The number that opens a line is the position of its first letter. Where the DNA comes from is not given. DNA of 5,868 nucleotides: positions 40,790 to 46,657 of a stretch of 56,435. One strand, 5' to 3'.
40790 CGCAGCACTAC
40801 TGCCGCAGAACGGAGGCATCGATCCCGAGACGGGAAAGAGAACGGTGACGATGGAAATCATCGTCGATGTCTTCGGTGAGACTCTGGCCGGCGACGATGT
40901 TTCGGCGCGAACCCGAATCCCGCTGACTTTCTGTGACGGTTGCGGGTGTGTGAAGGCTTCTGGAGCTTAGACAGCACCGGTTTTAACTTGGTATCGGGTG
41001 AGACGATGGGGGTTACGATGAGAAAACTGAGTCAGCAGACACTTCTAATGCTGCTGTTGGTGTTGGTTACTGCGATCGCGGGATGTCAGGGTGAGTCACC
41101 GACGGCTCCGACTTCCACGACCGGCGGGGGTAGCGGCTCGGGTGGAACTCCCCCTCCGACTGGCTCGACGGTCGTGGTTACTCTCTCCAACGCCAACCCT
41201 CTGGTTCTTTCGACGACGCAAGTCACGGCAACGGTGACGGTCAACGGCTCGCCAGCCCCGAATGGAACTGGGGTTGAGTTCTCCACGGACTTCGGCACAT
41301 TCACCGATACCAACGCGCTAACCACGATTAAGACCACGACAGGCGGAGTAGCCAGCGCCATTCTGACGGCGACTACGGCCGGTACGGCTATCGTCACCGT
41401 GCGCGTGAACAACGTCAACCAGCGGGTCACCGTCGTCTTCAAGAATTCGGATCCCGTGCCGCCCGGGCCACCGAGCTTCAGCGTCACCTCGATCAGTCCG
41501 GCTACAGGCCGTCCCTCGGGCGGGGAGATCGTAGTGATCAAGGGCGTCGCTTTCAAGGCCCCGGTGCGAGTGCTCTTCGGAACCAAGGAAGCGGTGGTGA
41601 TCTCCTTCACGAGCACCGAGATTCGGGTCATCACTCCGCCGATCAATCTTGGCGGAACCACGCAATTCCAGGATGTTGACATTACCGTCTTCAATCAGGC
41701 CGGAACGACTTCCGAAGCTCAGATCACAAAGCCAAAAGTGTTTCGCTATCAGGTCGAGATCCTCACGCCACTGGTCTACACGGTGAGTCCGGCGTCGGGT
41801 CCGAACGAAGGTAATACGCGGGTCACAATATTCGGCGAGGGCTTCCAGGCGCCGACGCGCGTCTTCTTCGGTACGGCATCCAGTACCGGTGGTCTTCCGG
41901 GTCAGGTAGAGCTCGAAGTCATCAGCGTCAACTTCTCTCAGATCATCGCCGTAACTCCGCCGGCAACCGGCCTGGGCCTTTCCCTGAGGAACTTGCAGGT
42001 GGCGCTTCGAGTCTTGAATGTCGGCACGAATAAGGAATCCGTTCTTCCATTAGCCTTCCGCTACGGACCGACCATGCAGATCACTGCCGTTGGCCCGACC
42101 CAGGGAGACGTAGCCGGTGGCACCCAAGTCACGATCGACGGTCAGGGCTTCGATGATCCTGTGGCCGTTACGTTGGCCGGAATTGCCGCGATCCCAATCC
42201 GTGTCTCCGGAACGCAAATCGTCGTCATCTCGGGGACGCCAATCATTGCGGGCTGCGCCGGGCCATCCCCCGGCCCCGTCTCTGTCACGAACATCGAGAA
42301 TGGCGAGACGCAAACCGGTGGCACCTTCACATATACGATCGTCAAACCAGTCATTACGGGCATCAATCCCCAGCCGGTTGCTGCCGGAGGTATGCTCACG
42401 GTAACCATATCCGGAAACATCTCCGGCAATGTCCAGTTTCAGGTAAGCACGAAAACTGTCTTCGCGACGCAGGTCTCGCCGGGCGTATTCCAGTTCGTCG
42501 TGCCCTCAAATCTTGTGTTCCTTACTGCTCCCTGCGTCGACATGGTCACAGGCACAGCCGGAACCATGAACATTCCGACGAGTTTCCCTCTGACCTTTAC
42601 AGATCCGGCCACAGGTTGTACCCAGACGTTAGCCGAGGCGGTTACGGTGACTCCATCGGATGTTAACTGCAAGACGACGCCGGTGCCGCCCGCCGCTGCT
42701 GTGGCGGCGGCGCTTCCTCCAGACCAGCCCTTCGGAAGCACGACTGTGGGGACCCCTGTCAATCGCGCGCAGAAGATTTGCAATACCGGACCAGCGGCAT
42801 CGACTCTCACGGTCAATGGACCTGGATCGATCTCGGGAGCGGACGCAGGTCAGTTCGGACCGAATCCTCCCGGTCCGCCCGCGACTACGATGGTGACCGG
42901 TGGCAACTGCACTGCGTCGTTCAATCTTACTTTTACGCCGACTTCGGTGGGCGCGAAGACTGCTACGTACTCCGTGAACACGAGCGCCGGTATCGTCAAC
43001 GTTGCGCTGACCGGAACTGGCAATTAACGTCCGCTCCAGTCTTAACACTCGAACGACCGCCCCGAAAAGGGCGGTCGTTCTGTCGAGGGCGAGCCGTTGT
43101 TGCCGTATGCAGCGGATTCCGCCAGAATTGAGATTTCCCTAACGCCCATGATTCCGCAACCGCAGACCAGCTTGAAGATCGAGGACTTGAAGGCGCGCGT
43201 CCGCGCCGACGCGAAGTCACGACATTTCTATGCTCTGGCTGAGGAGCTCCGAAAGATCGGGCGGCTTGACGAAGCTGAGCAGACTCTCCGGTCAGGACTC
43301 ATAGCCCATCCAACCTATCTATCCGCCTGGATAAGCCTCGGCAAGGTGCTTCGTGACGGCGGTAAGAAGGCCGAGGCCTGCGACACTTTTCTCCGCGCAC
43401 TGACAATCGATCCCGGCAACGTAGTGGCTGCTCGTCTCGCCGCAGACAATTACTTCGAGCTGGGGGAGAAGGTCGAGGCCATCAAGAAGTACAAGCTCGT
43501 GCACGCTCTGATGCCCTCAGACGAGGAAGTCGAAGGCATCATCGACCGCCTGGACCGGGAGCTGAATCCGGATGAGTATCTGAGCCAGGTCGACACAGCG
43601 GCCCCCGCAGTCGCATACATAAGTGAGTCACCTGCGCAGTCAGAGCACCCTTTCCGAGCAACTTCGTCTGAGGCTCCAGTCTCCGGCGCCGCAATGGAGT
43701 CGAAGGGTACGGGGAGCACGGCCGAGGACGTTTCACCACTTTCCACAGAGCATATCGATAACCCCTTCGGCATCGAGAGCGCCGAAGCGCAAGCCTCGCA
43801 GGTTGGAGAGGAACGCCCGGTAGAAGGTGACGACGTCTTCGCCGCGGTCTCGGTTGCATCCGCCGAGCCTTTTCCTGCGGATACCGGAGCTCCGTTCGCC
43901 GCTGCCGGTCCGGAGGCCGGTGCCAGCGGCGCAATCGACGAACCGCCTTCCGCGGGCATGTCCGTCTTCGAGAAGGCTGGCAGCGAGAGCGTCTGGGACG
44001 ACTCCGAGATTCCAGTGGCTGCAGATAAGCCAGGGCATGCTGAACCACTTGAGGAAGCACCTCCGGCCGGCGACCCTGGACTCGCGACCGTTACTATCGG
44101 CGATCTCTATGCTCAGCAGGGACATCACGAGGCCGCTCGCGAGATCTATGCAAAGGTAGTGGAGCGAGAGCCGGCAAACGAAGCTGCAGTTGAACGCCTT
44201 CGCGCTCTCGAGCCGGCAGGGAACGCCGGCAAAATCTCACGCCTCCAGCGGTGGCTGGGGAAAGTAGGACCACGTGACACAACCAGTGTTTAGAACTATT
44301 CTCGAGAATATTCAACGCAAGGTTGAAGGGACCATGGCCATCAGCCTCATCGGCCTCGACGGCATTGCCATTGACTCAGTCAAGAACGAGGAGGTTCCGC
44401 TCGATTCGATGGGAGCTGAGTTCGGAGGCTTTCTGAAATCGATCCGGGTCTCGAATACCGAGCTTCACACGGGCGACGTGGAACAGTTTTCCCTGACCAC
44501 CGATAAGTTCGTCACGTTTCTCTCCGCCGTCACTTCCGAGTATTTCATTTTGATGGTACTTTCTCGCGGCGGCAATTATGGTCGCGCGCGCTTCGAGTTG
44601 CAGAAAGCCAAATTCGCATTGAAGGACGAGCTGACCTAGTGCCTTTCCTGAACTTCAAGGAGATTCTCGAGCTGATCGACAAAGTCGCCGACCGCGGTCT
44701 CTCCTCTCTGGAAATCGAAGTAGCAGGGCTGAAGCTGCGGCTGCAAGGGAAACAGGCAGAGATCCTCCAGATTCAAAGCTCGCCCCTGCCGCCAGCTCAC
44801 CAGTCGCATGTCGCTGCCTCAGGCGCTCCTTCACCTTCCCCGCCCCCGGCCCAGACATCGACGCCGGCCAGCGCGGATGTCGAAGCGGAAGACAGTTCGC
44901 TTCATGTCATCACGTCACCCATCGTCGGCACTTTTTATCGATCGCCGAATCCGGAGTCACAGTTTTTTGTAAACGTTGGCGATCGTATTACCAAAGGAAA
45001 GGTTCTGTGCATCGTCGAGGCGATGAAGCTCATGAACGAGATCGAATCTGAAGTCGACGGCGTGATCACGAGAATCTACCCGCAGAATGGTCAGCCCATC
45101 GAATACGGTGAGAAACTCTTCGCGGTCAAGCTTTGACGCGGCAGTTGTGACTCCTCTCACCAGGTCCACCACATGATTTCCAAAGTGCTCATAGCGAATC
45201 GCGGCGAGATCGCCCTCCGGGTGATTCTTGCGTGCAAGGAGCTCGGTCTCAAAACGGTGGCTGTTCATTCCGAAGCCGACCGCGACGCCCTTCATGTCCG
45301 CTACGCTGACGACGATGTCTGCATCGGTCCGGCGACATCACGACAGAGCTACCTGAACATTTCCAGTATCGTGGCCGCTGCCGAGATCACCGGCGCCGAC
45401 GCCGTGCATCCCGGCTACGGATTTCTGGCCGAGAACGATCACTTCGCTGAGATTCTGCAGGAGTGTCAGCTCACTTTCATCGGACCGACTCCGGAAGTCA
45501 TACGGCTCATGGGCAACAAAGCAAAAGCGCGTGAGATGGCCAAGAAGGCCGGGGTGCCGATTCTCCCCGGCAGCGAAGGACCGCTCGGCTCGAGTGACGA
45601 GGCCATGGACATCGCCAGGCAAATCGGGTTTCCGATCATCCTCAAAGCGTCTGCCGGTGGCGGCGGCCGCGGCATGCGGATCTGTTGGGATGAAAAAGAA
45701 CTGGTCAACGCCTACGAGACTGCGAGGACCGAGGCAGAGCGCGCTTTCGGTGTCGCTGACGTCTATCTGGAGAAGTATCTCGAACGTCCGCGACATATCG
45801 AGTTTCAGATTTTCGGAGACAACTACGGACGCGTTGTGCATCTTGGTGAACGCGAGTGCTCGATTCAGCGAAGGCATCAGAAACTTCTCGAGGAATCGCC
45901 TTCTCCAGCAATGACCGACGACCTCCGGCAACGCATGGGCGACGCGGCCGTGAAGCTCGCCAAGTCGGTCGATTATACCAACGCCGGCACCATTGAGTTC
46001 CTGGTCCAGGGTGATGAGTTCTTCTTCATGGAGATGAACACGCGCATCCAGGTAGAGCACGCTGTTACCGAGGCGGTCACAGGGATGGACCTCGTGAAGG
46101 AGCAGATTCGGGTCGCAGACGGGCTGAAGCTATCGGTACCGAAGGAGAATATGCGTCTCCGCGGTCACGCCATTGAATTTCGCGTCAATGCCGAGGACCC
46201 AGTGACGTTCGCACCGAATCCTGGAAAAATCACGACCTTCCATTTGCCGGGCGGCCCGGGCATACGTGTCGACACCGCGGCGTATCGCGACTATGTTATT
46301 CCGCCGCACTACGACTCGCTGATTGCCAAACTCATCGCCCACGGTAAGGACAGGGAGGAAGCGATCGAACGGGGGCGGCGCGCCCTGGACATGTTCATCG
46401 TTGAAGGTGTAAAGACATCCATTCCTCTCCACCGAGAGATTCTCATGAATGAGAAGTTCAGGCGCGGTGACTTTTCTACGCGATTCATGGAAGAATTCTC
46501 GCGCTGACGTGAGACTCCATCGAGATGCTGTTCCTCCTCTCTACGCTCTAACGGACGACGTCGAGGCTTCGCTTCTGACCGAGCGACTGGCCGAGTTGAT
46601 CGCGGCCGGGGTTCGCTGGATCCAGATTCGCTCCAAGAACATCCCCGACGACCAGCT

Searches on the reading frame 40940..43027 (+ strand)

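Call 30: search_protein_families(library=pfam, proteins=[window:40940-43027:+], max_evalue=0.0001)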
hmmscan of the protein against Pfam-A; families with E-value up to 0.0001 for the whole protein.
window:40940-43027:+ (695 aa): 1 family
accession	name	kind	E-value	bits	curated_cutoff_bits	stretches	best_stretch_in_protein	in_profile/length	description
PF01833.30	TIG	-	3.6e-22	78.6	20.9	3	182-257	3-77/84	IPT/TIG domain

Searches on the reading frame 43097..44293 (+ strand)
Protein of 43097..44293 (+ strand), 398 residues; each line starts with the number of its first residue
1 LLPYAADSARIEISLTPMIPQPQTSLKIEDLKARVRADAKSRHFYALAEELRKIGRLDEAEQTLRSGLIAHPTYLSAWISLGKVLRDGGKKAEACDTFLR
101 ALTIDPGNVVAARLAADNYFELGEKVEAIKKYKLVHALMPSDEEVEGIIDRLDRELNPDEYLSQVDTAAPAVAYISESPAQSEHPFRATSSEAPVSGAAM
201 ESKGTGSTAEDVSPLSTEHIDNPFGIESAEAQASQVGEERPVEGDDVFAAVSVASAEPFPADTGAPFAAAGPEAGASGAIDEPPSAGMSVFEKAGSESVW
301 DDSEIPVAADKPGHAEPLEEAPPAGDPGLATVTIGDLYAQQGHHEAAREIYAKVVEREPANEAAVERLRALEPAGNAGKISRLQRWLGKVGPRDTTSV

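Call 30: search_protein_families(library=pfam, proteins=[window:43097-44293:+], max_evalue=0.0001)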
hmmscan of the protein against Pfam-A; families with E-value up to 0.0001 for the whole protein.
window:43097-44293:+ (398 aa): 13 families
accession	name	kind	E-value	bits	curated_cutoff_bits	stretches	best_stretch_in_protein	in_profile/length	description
PF07719.23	TPR_2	-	3.1e-16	58.5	27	0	77-108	3-34/34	Tetratricopeptide repeat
PF13181.12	TPR_8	-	1.2e-13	50.5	25.7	0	333-361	6-34/34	Tetratricopeptide repeat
PF13428.12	TPR_14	-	2.9e-13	49.5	23.5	0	45-83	5-43/44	Tetratricopeptide repeat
PF13432.12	TPR_16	-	1.1e-12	48.6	32.7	1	45-108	1-64/65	Tetratricopeptide repeat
PF00515.34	TPR_1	-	9.7e-10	38.3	27.8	0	77-108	3-34/34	Tetratricopeptide repeat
PF14559.12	TPR_19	-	1.5e-09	38.5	25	0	333-370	30-66/68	Tetratricopeptide repeat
PF13424.12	TPR_12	-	2.1e-08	34.7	30.1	0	333-356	50-73/77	Tetratricopeptide repeat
PF13174.12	TPR_6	-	9.5e-08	32.7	26.3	0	334-359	6-31/33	Tetratricopeptide repeat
PF23914.1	TPR_CcmH_CycH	-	2.2e-07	31.3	42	0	63-109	38-84/158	Cytochrome c-type biogenesis protein H TPR domain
PF13414.12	TPR_11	-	2.6e-07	30.6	26.8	0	335-363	1-29/42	TPR repeat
PF13176.12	TPR_7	-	4.7e-07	29.8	27.9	0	77-108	1-34/36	Tetratricopeptide repeat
PF13431.12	TPR_17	-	2.9e-05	24.4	24.4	0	43-62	15-34/34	Tetratricopeptide repeat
PF07721.20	TPR_4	-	5.5e-05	23.8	27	0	335-351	8-24/26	Tetratricopeptide repeat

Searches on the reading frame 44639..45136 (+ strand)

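Call 30: search_protein_families(library=pfam, proteins=[window:44639-45136:+], max_evalue=0.0001)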
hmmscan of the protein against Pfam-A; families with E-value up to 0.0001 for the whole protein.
window:44639-45136:+ (165 aa): 1 family
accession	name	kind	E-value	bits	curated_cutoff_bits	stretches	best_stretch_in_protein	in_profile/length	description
PF00364.28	Biotin_lipoyl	-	1e-21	76.9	22.1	1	90-162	2-72/73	Biotin-requiring enzyme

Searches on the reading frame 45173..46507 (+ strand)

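Call 30: search_protein_families(library=pfam, proteins=[window:45173-46507:+], max_evalue=0.0001)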
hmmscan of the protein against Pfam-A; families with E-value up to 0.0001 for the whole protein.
window:45173-46507:+ (444 aa): 5 families
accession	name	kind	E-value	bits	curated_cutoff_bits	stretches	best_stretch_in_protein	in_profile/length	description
PF02786.22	CPSase_L_D2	-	2.2e-77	259.8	19.8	1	116-321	2-209/211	Carbamoyl-phosphate synthase L chain, ATP binding domain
PF00289.28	Biotin_carb_N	-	2e-44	151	25.5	1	1-110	1-110/110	Biotin carboxylase, N-terminal domain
PF02785.25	Biotin_carb_C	-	2.4e-39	134.2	32.4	1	335-441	1-108/108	Biotin carboxylase C-terminal domain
PF02222.28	ATP-grasp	-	6e-08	33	27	1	140-291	18-162/179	ATP-grasp domain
PF07478.18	Dala_Dala_lig_C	-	1.4e-06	28.4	24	1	143-290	27-174/204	D-ala D-ala ligase C-terminus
